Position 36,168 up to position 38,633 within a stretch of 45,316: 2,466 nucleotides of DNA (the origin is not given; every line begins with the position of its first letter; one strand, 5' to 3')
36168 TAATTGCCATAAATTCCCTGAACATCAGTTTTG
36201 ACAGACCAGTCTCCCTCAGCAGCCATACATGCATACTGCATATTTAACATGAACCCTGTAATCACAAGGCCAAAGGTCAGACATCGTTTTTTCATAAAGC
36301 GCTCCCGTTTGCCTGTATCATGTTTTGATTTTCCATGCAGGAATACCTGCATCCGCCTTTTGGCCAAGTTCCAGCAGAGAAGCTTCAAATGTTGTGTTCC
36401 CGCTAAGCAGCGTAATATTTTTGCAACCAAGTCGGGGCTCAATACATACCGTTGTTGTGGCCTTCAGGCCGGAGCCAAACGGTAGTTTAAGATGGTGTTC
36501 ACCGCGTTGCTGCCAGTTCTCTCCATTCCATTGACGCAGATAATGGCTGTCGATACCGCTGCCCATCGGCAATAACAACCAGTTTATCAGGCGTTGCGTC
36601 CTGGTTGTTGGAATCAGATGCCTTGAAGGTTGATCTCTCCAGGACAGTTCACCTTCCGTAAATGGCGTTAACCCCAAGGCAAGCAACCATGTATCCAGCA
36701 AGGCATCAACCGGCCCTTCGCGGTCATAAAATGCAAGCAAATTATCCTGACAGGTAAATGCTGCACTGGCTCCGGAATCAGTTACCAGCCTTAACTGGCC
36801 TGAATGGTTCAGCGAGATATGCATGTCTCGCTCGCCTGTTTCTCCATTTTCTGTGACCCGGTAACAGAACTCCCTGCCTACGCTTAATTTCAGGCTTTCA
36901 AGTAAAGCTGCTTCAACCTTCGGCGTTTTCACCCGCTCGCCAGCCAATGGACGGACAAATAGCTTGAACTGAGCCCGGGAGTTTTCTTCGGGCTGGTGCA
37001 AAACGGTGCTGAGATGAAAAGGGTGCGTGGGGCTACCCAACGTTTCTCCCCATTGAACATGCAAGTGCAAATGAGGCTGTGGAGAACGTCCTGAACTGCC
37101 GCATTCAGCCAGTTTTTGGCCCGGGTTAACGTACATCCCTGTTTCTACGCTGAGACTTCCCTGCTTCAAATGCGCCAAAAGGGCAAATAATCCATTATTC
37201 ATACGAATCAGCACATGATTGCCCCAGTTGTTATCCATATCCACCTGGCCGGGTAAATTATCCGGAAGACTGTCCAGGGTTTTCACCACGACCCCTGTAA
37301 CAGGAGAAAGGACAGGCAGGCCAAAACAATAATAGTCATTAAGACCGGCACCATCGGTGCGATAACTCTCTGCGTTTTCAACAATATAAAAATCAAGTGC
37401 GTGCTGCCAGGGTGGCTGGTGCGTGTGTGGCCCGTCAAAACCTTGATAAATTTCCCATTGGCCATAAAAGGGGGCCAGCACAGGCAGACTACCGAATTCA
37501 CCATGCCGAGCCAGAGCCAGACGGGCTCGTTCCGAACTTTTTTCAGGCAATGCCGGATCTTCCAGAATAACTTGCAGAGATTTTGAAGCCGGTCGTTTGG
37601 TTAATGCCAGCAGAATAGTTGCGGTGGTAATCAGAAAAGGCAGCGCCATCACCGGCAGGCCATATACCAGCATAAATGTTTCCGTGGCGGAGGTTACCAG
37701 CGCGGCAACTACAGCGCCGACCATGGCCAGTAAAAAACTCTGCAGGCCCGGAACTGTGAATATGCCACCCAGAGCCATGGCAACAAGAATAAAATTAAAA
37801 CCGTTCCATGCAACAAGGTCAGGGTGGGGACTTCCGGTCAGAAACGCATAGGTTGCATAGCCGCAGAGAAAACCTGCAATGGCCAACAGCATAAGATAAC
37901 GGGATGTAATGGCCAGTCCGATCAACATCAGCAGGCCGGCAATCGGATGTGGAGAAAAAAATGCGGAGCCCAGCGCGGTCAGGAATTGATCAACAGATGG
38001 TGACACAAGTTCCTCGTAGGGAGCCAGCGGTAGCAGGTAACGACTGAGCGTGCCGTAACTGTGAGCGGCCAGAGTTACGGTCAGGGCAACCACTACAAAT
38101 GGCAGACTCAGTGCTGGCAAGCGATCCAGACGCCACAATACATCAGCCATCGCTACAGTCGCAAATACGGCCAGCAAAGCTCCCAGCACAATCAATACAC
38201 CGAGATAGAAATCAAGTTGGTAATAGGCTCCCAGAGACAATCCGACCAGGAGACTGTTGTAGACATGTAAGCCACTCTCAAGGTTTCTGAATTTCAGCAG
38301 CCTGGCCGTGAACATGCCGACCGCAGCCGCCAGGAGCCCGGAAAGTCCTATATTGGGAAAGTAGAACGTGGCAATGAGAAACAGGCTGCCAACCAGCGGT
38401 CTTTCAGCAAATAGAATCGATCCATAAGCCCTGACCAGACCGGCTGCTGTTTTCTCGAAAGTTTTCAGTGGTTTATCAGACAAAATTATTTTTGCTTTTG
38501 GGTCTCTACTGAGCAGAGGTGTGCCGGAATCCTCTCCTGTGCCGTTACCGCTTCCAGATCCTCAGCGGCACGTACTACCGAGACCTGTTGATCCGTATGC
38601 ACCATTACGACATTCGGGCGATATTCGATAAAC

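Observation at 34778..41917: Compact 6-7 gene operon with no characterised counterpart I know of: (sORF)-TetR/PqqD-ATP-grasp-PLP decarboxylase-UT/M23 fusion-OM barrel-TPR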

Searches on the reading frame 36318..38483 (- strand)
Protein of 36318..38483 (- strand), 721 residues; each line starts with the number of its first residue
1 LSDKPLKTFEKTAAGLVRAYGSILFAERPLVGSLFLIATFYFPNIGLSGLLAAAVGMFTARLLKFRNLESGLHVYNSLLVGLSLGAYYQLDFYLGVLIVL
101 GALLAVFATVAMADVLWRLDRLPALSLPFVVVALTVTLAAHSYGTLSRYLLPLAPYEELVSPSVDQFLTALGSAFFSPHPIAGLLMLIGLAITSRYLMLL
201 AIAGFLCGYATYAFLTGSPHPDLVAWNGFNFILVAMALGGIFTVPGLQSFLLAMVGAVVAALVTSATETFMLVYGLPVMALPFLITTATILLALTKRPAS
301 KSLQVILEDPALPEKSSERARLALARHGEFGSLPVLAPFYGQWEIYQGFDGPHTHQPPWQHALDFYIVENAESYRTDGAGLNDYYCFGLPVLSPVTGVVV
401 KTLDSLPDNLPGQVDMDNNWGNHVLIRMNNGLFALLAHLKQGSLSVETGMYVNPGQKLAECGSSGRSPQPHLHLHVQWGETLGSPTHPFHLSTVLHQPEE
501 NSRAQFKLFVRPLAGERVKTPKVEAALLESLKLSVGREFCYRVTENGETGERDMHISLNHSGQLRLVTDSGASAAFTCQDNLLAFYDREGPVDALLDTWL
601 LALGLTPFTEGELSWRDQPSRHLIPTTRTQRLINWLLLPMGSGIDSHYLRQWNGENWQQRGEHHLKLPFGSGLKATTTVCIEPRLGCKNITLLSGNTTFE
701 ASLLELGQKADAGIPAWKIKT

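Call 3: search_protein_families(library=pfam, proteins=[window:36318-38483:-], max_evalue=0.01)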
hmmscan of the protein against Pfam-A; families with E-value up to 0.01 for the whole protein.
window:36318-38483:- (721 aa): 2 families
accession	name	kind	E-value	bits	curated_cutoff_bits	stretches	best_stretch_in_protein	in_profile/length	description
PF03253.19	UT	-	1e-53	182.9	25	1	16-294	4-291/292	Urea transporter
PF01551.29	Peptidase_M23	-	1.4e-12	48.1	28.7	1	388-479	13-90/96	Peptidase family M23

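Call 4: search_protein_families(library=ncbifam, proteins=[window:36318-38483:-], max_evalue=0.01)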
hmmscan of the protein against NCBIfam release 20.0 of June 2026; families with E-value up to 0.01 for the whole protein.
window:36318-38483:- (721 aa): 7 families
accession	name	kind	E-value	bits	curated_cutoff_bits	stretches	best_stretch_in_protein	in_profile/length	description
TIGR03441.1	urea_trans_yut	equivalog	4.2e-32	111.6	274.6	1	16-291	7-291/292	urea transporter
NF052336.1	PdgHdaseHSB100310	equivalog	1.8e-06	27.6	500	1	416-477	83-142/316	peptidoglycan hydrolase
NF052530.1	Heli_ShapePgp3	exception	6.7e-05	22.1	300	1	421-477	198-252/270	peptidoglycan metallopeptidase Pgp3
NF041208.1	celldiv_DipM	equivalog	0.00026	20.4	740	1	418-478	348-406/419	cell division endopeptidase DipM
NF008652.0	PRK11649.1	equivalog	0.00028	19.7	341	1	416-476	339-397/439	murein DD-endopeptidase MepM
NF053824.1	PdgNdpepShyC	equivalog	0.00052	19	700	1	420-474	326-378/429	peptidoglycan DD-endopeptidase ShyC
NF052529.1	PG_M23_Pgp6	exception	0.0094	14.6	600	0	420-476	365-419/452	peptidoglycan metallopeptidase Pgp6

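Call 8: find_homologous_proteins(query=window:36318-38483:-, max_evalue=0.00001)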
Query window:36318-38483:- (721 aa): 703 proteins with E <= 0.00001 among 8000 candidates; the best 120 are listed.
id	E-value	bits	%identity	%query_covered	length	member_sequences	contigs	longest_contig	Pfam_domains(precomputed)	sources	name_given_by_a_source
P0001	0.0e+0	1639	100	100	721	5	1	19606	PF01551.30,PF03253.20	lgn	-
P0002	0.0e+0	1258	76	99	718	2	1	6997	PF01551.30,PF03253.20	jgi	-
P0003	0.0e+0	1234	74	99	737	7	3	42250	PF01551.30,PF03253.20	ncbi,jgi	-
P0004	0.0e+0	1229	75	100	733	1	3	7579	PF01551.30,PF03253.20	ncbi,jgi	-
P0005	0.0e+0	1224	74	99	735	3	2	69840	PF01551.30,PF03253.20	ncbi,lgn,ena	-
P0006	0.0e+0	1219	73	100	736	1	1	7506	PF01551.30,PF03253.20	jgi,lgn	-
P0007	0.0e+0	1218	73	99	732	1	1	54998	PF01551.30,PF03253.20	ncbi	-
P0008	0.0e+0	1215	74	99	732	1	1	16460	PF01551.30,PF03253.20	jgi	-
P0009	0.0e+0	1213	74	99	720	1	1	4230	PF01551.30,PF03253.20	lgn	-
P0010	0.0e+0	1208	73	100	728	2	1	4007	PF01551.30,PF03253.20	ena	-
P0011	0.0e+0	1206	73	99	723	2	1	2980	PF01551.30,PF03253.20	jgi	-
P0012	0.0e+0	1200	73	100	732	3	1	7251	PF01551.30,PF03253.20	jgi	-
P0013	0.0e+0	1199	73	99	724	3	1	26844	PF01551.30,PF03253.20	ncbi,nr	ncbi:MAG: urea transporter [Mariprofundus sp.]|nr:urea transporter [Mariprofundus sp.]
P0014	0.0e+0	1186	71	100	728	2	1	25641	PF01551.30,PF03253.20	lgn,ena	-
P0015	0.0e+0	1184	72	99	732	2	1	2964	PF01551.30,PF03253.20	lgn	-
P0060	1.5e-227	775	52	98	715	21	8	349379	PF01551.30,PF03253.20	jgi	jgi:urea transporter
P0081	2.5e-223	761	51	97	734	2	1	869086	PF01551.30,PF03253.20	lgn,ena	-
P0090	1.2e-222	759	51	98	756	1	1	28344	PF01551.30,PF03253.20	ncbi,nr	ncbi:MAG: urea transporter [Magnetococcales bacterium]|nr:urea transporter [Magnetococcales bacteriu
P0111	2.9e-219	748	49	98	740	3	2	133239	PF01551.30,PF03253.20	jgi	-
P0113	4.2e-219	747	49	97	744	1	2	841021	PF01551.30,PF03253.20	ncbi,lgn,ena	-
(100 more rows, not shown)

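Call 10: find_related_loci(query=window:36318-38483:-, collection=genome_contigs, flank=10000)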
Query window:36318-38483:- (721 aa) in genome_contigs; peptide patterns used: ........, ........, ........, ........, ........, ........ (x = any residue, [..] = any of these).
34 stretches matched a pattern; 23 encode a relative of the query (tblastn E <= 1e-3); 23 distinct loci.
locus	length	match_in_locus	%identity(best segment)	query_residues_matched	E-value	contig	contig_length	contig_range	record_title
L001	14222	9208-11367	91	1-720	0e+0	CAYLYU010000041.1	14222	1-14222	MAG TPA_asm: uncultured Zetaproteobacteria bacterium isolate binchicken_co275_171 genome assembly, contig: NODE_6138_len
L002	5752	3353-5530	75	1-721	0e+0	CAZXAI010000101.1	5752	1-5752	MAG TPA_asm: uncultured Zetaproteobacteria bacterium isolate SRP216583_co2_135 genome assembly, contig: NODE_12388_lengt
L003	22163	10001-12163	74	6-721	0e+0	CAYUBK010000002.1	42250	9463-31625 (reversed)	MAG TPA_asm: uncultured Zetaproteobacteria bacterium isolate SRP216583_co1_128 genome assembly, contig: NODE_527_length_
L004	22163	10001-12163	74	6-721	0e+0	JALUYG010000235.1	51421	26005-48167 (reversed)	MAG: Mariprofundus sp. isolate 131-447_metabat2_scaf2bin.068 131-447_scaffold_339_c1, whole genome shotgun sequence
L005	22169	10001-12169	73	8-720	0e+0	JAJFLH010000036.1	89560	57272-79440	MAG: Mariprofundus sp. isolate OFTM252 OFTM252_35, whole genome shotgun sequence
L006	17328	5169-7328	73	6-720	0e+0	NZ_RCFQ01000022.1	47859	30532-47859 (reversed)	Mariprofundus sp. EBB-1 Pure-Culture-EBB-1_NODE_22, whole genome shotgun sequence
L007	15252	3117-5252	71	10-721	0e+0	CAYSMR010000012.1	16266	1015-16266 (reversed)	MAG TPA_asm: uncultured Zetaproteobacteria bacterium isolate SRP216583_co1_119 genome assembly, contig: NODE_3049_length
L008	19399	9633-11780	67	6-721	0e+0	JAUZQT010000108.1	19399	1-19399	MAG: Mariprofundaceae bacterium isolate 11ROV6_HD102-AMOR20_M1299 AMOR20_M1299_contig108, whole genome shotgun sequence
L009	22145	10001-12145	67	7-721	0e+0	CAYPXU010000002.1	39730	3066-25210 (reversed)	MAG TPA_asm: uncultured Zetaproteobacteria bacterium isolate SRP216583_co2_257 genome assembly, contig: NODE_507_length_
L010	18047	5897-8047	67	5-721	0e+0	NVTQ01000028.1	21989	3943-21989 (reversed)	MAG: Proteobacteria bacterium isolate NORP111 Contig_source1383C_4522, whole genome shotgun sequence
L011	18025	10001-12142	64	6-719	0e+0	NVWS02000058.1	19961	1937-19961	MAG: Zetaproteobacteria bacterium isolate NORP31 CoAssembly_1958265, whole genome shotgun sequence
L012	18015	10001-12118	66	12-720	0e+0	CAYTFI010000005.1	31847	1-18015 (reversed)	MAG TPA_asm: uncultured Zetaproteobacteria bacterium isolate SRP216583_co1_170 genome assembly, contig: NODE_929_length_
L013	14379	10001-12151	61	1-719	0e+0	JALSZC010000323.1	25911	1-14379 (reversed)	MAG: Ghiorsea sp. isolate S012_metabat2_scaf2bin.002 S012_NODE_873_length_25911_cov_52.472347, whole genome shotgun sequ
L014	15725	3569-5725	61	2-721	0e+0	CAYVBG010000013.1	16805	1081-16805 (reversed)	MAG TPA_asm: uncultured Zetaproteobacteria bacterium isolate SRP216583_co2_159 genome assembly, contig: NODE_2556_length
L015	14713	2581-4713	62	13-718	0e+0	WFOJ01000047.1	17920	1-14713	MAG: Mariprofundaceae bacterium isolate S012_146 k151_150130, whole genome shotgun sequence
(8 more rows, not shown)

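Call 12: find_encoding_contigs(protein=P0113, flank=10000, max_places=2)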
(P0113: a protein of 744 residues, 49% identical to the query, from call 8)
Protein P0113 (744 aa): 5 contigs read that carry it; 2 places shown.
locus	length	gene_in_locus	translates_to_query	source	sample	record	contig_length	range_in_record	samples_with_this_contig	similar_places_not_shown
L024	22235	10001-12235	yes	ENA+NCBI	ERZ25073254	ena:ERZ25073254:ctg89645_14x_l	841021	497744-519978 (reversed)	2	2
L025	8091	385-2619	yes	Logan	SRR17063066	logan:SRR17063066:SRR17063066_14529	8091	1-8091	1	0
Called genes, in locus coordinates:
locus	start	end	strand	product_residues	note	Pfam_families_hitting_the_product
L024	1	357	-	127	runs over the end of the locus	PF01381:HTH_3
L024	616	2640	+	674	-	PF07719:TPR_2 (faint), PF13371:TPR_9 (faint), PF01209:Ubie_methyltran (weak), PF13489:Methyltransf_23, PF08241:Methyltransf_11, PF08242:Methyltransf_12, PF13649:Methyltransf_25, PF13847:Methyltransf_31, +2 more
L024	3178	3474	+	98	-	-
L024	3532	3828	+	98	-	-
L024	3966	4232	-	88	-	-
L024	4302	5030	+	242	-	PF12385:Peptidase_C70 (weak), PF03412:Peptidase_C39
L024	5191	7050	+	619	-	PF05036:SPOR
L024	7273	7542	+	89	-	PF05402:PqqD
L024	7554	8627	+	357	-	PF15632:ATPgrasp_Ter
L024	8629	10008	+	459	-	PF01168:Ala_racemase_N, PF02784:Orn_Arg_deC_N, PF00278:Orn_DAP_Arg_deC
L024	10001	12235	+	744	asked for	PF03253:UT, PF01551:Peptidase_M23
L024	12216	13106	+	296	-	-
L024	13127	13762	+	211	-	PF13428:TPR_14 (faint), PF13174:TPR_6 (faint), PF00515:TPR_1 (faint), PF07719:TPR_2 (weak), PF13181:TPR_8 (faint), PF13432:TPR_16 (weak), PF14559:TPR_19 (weak)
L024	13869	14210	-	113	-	-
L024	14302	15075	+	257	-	-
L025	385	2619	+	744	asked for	PF03253:UT, PF01551:Peptidase_M23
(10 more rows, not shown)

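Call 13: find_encoding_contigs(protein=P0090, flank=10000, max_places=2)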
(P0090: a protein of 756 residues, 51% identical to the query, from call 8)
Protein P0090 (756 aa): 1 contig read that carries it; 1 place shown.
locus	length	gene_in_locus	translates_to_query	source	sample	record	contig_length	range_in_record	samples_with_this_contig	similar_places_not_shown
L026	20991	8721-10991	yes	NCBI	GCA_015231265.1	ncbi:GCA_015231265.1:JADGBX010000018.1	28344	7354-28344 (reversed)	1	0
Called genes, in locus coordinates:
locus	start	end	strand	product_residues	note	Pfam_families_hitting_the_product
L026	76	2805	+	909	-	PF08448:PAS_4, PF00989:PAS, PF08448:PAS_4, PF13426:PAS_9, PF13426:PAS_9, PF00512:HisKA, PF02518:HATPase_c, PF00072:Response_reg, +7 more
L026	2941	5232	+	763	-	PF00390:malic, PF03949:Malic_M, PF01515:PTA_PTB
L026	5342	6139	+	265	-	PF05402:PqqD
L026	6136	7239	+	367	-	PF02655:ATP-grasp_3 (faint), PF15632:ATPgrasp_Ter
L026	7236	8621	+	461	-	PF01168:Ala_racemase_N, PF02784:Orn_Arg_deC_N, PF00278:Orn_DAP_Arg_deC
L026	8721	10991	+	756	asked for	PF03253:UT, PF01551:Peptidase_M23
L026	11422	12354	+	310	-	-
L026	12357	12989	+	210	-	PF07719:TPR_2 (faint), PF13174:TPR_6 (faint), PF13428:TPR_14 (faint), PF00515:TPR_1 (faint), PF13181:TPR_8 (faint), PF13432:TPR_16 (faint), PF13424:TPR_12 (faint), PF14559:TPR_19 (faint)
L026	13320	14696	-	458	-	PF01026:TatD_DNase, PF04909:Amidohydro_2 (faint), PF04055:Radical_SAM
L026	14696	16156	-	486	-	PF04468:PSP1, PF28472:PSP1_3rd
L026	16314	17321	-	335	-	PF13177:DNA_pol3_delta2, PF00004:AAA (faint)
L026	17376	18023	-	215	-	PF13521:AAA_28, PF02223:Thymidylate_kin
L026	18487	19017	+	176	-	PF02698:DUF218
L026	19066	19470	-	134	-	PF10391:DNA_pol_lambd_f (faint), PF11731:Cdd1 (faint), PF14520:HHH_5 (weak), PF14229:DUF4332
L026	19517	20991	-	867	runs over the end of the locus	PF22673:MCP-like_PDC_1, PF02743:dCache_1, PF00015:MCPsignal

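Call 14: find_encoding_contigs(protein=P0060, flank=10000, max_places=2)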
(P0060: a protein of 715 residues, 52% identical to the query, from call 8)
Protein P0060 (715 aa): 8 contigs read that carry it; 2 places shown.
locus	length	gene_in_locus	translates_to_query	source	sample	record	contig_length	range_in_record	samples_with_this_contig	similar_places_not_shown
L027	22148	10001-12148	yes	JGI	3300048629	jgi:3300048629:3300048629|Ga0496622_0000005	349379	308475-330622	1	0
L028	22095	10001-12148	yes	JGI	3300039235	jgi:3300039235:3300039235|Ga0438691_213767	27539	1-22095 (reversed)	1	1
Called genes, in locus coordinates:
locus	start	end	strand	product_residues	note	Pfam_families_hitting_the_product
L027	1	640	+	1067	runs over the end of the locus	PF00873:ACR_tran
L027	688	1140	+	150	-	-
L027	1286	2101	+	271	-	PF18400:Thioredoxin_12 (faint), PF13462:Thioredoxin_4, PF01323:DSBA (weak)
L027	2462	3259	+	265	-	PF05402:PqqD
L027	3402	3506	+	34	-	-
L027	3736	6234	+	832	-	PF07732:Cu-oxidase_3, PF00394:Cu-oxidase (weak), PF07731:Cu-oxidase_2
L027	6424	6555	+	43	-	-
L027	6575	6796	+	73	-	-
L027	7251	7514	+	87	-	PF05402:PqqD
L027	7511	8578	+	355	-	PF15632:ATPgrasp_Ter (weak)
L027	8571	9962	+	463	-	PF00278:Orn_DAP_Arg_deC, PF01168:Ala_racemase_N, PF02784:Orn_Arg_deC_N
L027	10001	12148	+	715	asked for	PF03253:UT, PF01551:Peptidase_M23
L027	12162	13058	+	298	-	-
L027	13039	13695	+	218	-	PF13428:TPR_14 (faint), PF13174:TPR_6 (faint), PF13181:TPR_8 (faint), PF14559:TPR_19 (faint), PF00515:TPR_1 (faint), PF13424:TPR_12 (faint), PF07719:TPR_2 (weak), PF23914:TPR_CcmH_CycH (weak)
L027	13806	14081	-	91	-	-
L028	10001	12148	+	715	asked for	PF03253:UT, PF01551:Peptidase_M23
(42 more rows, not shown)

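Call 26: find_encoding_contigs(protein=P0081, flank=9000, max_places=1)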
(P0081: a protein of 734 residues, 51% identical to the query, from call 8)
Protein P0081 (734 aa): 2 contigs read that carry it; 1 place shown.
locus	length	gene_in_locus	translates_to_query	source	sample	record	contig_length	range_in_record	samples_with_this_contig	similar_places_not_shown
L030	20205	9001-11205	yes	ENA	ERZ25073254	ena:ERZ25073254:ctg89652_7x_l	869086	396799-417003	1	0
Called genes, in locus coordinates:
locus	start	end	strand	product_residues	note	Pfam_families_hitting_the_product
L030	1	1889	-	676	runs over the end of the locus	PF13181:TPR_8 (faint), PF13428:TPR_14 (faint), PF01209:Ubie_methyltran (weak), PF13489:Methyltransf_23, PF08241:Methyltransf_11, PF08242:Methyltransf_12, PF13649:Methyltransf_25, PF13847:Methyltransf_31, +2 more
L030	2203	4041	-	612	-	PF05036:SPOR (faint), PF11383:DUF3187 (faint)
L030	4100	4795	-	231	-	PF03412:Peptidase_C39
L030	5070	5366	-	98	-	-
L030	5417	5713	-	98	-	-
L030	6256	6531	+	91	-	PF05402:PqqD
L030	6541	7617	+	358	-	PF02655:ATP-grasp_3 (weak), PF15632:ATPgrasp_Ter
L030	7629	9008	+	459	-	PF01168:Ala_racemase_N, PF02784:Orn_Arg_deC_N, PF00278:Orn_DAP_Arg_deC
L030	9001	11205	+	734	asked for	PF03253:UT, PF01551:Peptidase_M23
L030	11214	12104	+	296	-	-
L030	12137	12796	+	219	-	PF13428:TPR_14 (faint), PF13432:TPR_16 (faint), PF14559:TPR_19 (faint), PF07719:TPR_2 (weak), PF13174:TPR_6 (faint)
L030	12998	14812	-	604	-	-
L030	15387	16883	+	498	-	-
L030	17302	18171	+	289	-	PF01180:DHO_dh, PF03060:NMO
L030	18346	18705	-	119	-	-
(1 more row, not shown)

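Call 27: find_encoding_contigs(protein=P0111, flank=9000, max_places=1)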
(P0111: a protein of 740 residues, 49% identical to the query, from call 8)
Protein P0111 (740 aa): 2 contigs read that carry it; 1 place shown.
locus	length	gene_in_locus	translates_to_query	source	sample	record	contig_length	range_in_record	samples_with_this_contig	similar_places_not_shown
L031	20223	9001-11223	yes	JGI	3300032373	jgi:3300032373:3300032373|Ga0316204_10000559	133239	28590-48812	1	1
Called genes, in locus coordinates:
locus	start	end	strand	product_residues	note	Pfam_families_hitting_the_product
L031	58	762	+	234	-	PF00753:Lactamase_B, PF19583:ODP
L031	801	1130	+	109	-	-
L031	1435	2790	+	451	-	PF25967:RND-MFP_C (weak)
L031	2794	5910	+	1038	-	PF00873:ACR_tran, PF03176:MMPL, PF02355:SecD_SecF_C (weak)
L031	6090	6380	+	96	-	PF05402:PqqD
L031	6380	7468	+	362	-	PF15632:ATPgrasp_Ter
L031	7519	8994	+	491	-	PF00278:Orn_DAP_Arg_deC, PF01168:Ala_racemase_N, PF02784:Orn_Arg_deC_N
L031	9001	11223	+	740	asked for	PF03253:UT, PF01551:Peptidase_M23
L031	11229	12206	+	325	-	-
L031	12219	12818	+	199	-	PF07719:TPR_2 (faint), PF13174:TPR_6 (faint), PF13428:TPR_14 (faint), PF14559:TPR_19 (faint), PF25062:ARM_TT21_N (weak), PF00515:TPR_1 (faint)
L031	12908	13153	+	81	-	-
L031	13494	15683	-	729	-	-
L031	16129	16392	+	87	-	-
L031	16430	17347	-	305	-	PF00126:HTH_1, PF03466:LysR_substrate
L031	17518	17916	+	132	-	PF07291:MauE, PF07681:DoxX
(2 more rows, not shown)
